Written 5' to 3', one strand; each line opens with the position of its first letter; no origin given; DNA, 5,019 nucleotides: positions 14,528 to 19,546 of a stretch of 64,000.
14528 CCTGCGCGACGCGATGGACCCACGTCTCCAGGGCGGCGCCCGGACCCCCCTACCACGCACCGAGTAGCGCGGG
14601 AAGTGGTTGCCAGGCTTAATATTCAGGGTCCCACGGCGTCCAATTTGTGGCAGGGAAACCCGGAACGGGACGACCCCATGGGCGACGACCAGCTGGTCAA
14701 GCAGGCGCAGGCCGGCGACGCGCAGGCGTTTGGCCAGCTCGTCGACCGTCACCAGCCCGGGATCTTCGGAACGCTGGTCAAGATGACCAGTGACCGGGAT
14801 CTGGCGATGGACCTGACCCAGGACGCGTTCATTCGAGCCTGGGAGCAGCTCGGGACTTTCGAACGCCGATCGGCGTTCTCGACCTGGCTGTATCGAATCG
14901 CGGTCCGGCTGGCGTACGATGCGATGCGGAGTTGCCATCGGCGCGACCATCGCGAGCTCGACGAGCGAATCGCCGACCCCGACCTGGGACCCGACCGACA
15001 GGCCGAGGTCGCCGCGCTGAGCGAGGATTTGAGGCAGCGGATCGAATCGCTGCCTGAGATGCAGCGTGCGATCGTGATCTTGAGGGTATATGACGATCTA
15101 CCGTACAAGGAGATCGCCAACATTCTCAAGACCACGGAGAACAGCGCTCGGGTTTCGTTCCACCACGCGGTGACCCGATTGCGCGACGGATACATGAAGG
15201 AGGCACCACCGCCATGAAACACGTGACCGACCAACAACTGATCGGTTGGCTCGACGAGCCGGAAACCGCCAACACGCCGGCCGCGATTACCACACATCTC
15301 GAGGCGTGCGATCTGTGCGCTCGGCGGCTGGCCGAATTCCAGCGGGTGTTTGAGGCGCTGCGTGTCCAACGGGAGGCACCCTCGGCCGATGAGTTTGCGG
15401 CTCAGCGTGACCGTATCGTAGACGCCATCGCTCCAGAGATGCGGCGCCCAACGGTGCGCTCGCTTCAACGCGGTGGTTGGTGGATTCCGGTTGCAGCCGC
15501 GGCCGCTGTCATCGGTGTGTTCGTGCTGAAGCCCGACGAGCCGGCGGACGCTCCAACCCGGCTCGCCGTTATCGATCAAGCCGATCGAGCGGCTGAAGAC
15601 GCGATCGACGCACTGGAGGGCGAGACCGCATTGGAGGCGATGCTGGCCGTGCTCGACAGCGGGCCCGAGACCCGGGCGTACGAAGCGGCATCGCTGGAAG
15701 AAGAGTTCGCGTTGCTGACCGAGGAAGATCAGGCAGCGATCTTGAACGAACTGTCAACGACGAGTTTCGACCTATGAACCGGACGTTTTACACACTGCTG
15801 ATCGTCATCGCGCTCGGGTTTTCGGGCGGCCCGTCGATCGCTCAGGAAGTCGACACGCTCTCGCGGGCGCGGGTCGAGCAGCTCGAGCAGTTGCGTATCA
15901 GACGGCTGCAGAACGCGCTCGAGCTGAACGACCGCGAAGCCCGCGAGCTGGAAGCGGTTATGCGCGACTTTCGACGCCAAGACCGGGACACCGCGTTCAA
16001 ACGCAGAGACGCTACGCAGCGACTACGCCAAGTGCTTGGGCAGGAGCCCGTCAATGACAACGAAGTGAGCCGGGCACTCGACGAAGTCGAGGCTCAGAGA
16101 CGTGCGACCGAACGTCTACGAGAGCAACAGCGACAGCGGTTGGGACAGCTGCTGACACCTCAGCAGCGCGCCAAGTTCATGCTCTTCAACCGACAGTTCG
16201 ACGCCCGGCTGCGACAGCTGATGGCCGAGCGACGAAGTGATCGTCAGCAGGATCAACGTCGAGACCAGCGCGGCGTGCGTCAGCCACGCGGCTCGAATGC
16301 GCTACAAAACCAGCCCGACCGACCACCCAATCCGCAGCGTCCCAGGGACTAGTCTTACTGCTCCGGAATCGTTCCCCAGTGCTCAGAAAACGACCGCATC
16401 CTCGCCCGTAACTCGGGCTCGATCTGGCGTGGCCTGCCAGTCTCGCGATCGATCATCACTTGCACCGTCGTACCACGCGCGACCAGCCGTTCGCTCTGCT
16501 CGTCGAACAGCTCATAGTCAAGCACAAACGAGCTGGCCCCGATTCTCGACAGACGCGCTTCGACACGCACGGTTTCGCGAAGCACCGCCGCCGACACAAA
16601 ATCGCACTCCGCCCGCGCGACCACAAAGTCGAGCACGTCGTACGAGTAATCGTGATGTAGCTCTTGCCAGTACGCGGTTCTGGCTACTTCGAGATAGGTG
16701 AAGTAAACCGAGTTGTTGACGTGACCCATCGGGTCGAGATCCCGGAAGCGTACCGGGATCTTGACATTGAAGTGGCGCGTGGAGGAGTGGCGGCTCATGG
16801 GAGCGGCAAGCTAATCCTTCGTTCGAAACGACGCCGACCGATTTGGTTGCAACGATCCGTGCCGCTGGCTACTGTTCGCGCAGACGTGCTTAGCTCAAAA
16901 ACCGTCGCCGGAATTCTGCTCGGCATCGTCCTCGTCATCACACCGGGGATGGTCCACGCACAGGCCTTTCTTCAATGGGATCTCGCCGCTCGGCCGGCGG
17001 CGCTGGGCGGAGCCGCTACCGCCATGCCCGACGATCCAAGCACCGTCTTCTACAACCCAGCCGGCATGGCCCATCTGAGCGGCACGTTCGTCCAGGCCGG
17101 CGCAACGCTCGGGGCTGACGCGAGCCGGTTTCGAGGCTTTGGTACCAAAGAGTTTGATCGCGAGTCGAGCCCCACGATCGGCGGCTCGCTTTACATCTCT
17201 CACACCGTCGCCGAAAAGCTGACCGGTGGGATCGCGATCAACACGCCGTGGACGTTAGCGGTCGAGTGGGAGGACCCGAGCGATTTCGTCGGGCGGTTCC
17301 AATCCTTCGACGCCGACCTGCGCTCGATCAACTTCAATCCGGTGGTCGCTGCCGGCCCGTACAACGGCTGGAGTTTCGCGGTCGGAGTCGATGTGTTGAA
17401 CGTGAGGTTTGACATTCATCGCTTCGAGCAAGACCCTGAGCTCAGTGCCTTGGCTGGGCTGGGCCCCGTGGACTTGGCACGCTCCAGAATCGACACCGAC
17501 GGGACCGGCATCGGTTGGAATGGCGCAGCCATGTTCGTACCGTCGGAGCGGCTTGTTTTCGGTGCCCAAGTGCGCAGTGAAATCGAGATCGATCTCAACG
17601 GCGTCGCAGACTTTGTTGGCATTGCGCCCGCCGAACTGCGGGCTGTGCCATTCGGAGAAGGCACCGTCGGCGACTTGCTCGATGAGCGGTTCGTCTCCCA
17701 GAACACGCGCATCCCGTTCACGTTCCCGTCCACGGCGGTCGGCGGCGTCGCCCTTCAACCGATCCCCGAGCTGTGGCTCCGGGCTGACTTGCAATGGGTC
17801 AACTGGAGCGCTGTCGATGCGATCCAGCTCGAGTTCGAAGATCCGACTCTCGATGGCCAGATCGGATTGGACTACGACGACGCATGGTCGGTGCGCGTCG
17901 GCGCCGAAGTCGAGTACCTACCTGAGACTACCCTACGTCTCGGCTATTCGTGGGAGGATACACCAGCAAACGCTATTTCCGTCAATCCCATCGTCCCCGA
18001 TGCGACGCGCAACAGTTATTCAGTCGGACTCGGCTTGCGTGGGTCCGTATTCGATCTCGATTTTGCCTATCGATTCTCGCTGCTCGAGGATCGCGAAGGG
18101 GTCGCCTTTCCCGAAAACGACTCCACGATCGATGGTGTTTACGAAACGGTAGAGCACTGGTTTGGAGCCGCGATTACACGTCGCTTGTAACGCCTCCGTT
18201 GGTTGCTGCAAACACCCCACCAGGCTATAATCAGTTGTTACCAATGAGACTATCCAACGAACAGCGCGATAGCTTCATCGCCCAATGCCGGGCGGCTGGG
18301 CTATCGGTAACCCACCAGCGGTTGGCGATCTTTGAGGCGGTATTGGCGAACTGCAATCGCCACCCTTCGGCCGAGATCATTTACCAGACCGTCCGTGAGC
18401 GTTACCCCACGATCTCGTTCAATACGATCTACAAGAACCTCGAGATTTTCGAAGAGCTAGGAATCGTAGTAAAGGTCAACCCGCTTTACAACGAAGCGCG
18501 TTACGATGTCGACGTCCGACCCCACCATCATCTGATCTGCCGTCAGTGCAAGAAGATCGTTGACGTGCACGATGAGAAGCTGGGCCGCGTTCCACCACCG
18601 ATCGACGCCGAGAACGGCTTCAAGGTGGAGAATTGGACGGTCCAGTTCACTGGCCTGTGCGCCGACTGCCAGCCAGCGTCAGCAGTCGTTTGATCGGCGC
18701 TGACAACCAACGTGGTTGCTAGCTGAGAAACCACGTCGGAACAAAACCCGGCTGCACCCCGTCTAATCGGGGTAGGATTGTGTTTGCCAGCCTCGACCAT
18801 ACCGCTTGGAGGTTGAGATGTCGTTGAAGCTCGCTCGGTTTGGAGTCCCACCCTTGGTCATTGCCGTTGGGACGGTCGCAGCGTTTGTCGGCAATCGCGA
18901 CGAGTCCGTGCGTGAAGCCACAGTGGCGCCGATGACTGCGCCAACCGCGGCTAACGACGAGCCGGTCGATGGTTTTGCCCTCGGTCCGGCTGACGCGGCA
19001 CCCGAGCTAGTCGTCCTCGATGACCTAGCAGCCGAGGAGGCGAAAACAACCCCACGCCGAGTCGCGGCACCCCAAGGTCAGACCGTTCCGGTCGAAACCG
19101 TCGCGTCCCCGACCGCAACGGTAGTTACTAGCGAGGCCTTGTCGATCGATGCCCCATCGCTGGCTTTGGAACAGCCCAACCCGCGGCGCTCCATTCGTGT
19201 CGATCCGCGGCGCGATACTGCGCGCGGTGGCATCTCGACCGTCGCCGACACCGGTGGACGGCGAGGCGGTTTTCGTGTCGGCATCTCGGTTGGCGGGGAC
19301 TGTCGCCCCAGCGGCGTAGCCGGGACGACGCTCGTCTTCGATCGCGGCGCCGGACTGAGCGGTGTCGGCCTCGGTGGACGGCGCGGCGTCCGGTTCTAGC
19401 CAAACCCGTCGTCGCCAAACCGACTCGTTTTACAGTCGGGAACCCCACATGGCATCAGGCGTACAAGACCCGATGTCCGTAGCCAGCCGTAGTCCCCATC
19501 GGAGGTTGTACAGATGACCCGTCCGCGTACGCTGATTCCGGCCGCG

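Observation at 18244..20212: Fur-family regulator followed by a hairpin and two tandem paralogous Gly-rich secreted proteins sharing a conserved motif and identical RBS context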

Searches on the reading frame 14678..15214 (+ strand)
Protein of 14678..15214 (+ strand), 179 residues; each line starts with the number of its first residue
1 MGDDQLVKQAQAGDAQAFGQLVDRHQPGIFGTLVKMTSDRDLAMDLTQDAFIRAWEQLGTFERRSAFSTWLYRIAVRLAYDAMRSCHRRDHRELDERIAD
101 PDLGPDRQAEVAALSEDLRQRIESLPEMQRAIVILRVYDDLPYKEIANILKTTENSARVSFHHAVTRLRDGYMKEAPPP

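Call 58: search_protein_families(library=pfam, proteins=[window:14678-15214:+], max_evalue=0.1)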
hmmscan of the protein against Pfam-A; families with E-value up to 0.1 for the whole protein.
window:14678-15214:+ (179 aa): 4 families
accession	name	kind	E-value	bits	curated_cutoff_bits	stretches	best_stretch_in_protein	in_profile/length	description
PF04542.20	Sigma70_r2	-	3.9e-18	65.4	24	1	21-85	1-67/71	Sigma-70 region 2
PF08281.18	Sigma70_r4_2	-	3.1e-12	46.4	25.7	1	116-168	2-54/54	Sigma-70, region 4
PF04545.22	Sigma70_r4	-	1.1e-07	31.7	24.1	1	122-169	2-49/50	Sigma-70, region 4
PF07638.17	Sigma70_ECF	-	4.4e-05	23.9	21.1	1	5-168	6-179/185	ECF sigma factor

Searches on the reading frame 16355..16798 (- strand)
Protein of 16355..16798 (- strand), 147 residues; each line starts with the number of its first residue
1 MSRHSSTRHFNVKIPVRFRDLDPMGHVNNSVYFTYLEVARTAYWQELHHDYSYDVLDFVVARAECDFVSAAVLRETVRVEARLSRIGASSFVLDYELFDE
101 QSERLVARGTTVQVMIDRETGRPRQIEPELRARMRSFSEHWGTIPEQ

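Call 6: search_protein_families(library=pfam, proteins=[window:16355-16798:-], max_evalue=0.1)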
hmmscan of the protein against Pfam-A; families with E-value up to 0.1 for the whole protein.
window:16355-16798:- (147 aa): 6 families
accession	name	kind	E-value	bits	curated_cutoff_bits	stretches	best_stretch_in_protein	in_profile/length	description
PF13279.12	4HBT_2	-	2e-21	77.2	25.5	1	16-133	1-121/122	Thioesterase-like superfamily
PF03061.28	4HBT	-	4.2e-18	65.9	20.6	1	24-103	1-76/79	Thioesterase superfamily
PF01643.23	Acyl-ACP_TE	-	9.7e-06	25.8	23.7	1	56-133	54-130/131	Acyl-ACP thioesterase N-terminal domain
PF20791.3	Acyl-ACP_TE_C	-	1.1e-05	26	21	1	8-36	6-34/101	Acyl-ACP thioesterase C-terminal domain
PF22636.2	FlK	-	0.00014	22.3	27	1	59-119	45-103/103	Fluoroacetyl-CoA-specific thioesterase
PF01882.25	DUF58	-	0.08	12.6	23.4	1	53-132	124-201/216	Protein of unknown function DUF58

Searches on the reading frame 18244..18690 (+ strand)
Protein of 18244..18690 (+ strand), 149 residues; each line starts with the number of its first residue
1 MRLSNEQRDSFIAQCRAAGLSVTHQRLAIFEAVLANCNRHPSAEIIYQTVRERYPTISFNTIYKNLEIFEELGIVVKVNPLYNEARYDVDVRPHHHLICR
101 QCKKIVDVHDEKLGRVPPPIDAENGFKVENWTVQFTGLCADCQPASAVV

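Call 6: search_protein_families(library=pfam, proteins=[window:18244-18690:+], max_evalue=0.1)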
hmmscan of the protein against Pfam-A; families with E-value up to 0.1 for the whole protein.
window:18244-18690:+ (149 aa): 2 families
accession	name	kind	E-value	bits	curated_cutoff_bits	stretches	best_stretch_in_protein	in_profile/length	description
PF01475.25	FUR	-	4.7e-30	104.6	23.1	1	18-135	2-120/121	Ferric uptake regulator family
PF21524.3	SAMD1_WH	-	0.047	14.3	24.5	0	41-79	17-54/63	SAM domain-containing protein 1, WH domain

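Call 13: search_protein_families(library=ncbifam, proteins=[window:18244-18690:+], max_evalue=1)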
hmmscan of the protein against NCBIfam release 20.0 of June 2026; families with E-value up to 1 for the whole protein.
window:18244-18690:+ (149 aa): 10 families
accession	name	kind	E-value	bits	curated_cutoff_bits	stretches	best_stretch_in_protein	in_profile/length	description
NF052545.1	TransRegPerRClab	equivalog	4.4e-34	117.4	180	1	15-144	8-136/138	transcriptional regulator PerR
NF051892.1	TransRegFurBacil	equivalog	3.8e-27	95.2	220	1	12-144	9-145/149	ferric iron uptake transcriptional regulator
NF047406.1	TransRegPerRTherm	equivalog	1.3e-25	90.1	200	1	22-144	6-127/130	manganese-dependent transcriptional regulator PerR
NF006999.0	PRK09462.1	equivalog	3.3e-17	62.5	146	1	15-142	8-136/148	ferric iron uptake transcriptional regulator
NF045677.1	FeRespRegIrr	equivalog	8.5e-16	58.2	170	1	15-120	4-111/127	Fur family transcriptional regulator Irr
NF045678.1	TransRegIrrA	equivalog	4e-15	55.9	150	1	10-118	8-118/138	iron response transcriptional regulator IrrA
NF047462.1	FUR_perox_PerRA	exception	2.5e-13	50.7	200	1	17-109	14-105/142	peroxide-responsive transcriptional repressor PerRA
NF051891.1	TransRegFurHelico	equivalog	4.7e-12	46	200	1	14-143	17-146/148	ferric iron uptake transcriptional regulator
NF008646.0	PRK11639.1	equivalog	1.9e-08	34.2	167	1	15-146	17-150/171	zinc uptake transcriptional repressor Zur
NF047461.1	FUR_perox_PerRB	exception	3.8e-07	30.1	250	1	17-137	23-140/143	peroxide-responsive transcriptional repressor PerRB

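Call 46: search_solved_structures(query=window:18244-18690:+, max_evalue=1e-8, show_alignments=2)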
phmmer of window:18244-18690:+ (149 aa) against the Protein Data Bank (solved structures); distinct sequences matched with E-value up to 1e-8: 19.
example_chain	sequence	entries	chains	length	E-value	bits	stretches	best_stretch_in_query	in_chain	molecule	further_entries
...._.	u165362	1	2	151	1.8e-23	86.1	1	10-144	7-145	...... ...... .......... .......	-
2fe3_A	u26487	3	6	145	3.5e-22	81.9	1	14-143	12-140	Peroxide operon regulator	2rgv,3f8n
6d57_A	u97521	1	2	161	2e-16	63.3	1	13-147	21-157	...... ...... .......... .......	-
4ets_A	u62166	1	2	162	2e-16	63.2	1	13-147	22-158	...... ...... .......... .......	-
8j6w_A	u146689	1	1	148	9e-16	61.1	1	15-141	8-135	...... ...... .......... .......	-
6dk4_A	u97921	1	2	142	1.2e-15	60.7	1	18-132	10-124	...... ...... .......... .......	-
4i7h_A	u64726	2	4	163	3.8e-15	59.1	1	11-144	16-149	peroxide stress sensing regulator | Peroxide stress regulator PerR, FUR family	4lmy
2o03_A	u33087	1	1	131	3.7e-14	55.9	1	16-143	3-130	probable Zinc uptake regulation protein FurB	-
3mwm_A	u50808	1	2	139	1.6e-12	50.6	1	22-146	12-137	Putative metal uptake regulation protein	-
7vo0_G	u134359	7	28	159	2.2e-12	50.2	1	22-146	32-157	Putative metal uptake regulation protein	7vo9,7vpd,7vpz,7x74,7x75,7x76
1mzb_A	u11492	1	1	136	3.8e-11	46.1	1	14-129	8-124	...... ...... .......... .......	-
3eyy_A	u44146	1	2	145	4.1e-11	46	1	14-143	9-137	Putative iron uptake regulatory protein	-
2w57_A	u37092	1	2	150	4.3e-11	46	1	16-140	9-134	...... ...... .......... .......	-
5nl9_A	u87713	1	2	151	4.6e-11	45.8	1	16-113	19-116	Transcriptional regulator (FUR family)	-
6h1c_A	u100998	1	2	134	5.8e-11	45.5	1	14-129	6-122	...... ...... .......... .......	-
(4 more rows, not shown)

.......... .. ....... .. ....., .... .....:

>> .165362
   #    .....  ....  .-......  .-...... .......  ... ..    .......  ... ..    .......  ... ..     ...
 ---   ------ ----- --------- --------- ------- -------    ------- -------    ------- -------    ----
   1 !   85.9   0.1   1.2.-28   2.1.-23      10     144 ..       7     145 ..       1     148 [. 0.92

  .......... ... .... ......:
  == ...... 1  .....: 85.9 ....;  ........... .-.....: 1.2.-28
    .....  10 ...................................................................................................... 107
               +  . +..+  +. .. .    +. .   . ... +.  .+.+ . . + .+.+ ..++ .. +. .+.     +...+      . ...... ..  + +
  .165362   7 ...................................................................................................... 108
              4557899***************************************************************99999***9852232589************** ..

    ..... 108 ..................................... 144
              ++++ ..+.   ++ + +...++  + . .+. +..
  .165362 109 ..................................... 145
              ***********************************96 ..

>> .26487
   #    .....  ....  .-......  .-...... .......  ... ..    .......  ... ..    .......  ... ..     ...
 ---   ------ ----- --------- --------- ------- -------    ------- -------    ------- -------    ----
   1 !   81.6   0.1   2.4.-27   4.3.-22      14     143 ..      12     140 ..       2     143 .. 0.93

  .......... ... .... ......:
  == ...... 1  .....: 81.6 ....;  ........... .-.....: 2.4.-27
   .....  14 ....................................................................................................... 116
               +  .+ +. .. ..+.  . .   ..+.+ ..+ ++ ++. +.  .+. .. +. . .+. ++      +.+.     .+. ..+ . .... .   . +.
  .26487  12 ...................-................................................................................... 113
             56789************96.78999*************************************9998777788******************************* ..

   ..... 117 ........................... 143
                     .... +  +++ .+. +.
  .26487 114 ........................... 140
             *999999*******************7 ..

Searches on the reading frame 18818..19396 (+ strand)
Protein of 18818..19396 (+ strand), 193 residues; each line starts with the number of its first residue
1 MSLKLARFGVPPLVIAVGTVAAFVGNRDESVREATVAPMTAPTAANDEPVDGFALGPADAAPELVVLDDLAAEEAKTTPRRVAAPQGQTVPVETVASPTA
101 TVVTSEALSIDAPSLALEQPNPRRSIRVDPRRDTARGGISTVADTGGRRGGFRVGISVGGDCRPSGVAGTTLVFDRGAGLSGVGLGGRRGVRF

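Call 6: search_protein_families(library=pfam, proteins=[window:18818-19396:+], max_evalue=0.1)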
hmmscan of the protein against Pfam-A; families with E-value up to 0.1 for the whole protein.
window:18818-19396:+ (193 aa): 0 families

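Call 9: find_homologous_proteins(query=window:18818-19396:+, max_evalue=0.01)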
Query window:18818-19396:+ (193 aa): 13 proteins with E <= 0.01 among 1749 candidates.
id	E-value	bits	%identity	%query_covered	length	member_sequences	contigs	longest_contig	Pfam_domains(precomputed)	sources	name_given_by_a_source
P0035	2.2e-107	375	95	94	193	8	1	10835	-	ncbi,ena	-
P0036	7.1e-99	347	86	91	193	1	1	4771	-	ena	-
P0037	4.8e-98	345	86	94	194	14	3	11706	-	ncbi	-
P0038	2.7e-96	339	86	91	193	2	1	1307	-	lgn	-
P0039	6.3e-94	331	85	99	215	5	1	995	-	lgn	-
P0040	1.2e-92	327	83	100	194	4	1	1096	-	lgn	-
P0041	6.4e-90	318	80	100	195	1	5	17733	-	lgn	-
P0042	6.3e-89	315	86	88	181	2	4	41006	-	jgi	jgi:hypothetical protein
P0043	1.5e-86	307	84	85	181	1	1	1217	-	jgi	jgi:hypothetical protein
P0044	3.3e-83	296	76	100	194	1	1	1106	-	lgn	-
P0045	3.9e-51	192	84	62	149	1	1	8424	-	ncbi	-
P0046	4.0e-33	133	51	94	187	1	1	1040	-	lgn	-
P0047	2.7e-32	130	47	93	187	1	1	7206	-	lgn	-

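Call 13: search_protein_families(library=ncbifam, proteins=[window:18818-19396:+], max_evalue=1)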
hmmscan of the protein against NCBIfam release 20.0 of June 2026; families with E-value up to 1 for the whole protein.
window:18818-19396:+ (193 aa): 0 families

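Call 24: find_encoding_contigs(protein=P0047, flank=5000, max_places=2)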
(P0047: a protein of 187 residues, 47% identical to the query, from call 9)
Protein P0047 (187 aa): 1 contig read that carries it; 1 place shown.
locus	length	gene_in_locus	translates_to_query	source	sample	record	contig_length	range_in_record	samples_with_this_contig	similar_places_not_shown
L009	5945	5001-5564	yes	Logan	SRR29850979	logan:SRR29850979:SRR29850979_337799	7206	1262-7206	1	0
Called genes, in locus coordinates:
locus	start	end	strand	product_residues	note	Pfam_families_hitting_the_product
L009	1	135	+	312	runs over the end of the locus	PF19300:BPD_transp_1_N, PF00528:BPD_transp_1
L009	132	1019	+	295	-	PF12911:OppC_N, PF00528:BPD_transp_1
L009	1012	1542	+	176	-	PF04542:Sigma70_r2, PF08281:Sigma70_r4_2, PF04545:Sigma70_r4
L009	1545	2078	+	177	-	-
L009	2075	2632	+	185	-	PF13801:Metal_resist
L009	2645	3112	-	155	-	PF20791:Acyl-ACP_TE_C (weak), PF13279:4HBT_2, PF03061:4HBT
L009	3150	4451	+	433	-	PF03349:Toluene_X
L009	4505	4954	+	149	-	PF01475:FUR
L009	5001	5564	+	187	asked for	-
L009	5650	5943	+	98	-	?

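Call 47: predict_structure(alignment_id=A2)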
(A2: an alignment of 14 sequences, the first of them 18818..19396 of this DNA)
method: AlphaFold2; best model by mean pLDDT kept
length: 193 residues; sequences in the alignment: 14
mean_pLDDT: 34.1   pTM: 0.15
mean pLDDT of the five models: 34.1, 33.2, 28.8, 28.1, 26.9
residues with pLDDT >= 90: 0; 70-90: 0; 50-70: 0; < 50: 193
segments of 3 or more residues with pLDDT < 50: 1-193
pLDDT, mean of each block of 10 residues (from residue 1): 31 30 29 32 35 40 41 39 38 33 30 31 33 36 40 38 30 33 32 25
secondary structure, 60 per line:
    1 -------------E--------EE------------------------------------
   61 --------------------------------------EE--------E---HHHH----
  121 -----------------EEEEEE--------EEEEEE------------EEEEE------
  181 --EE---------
elements in order: H113-116 E138-143 E152-157 E170-174
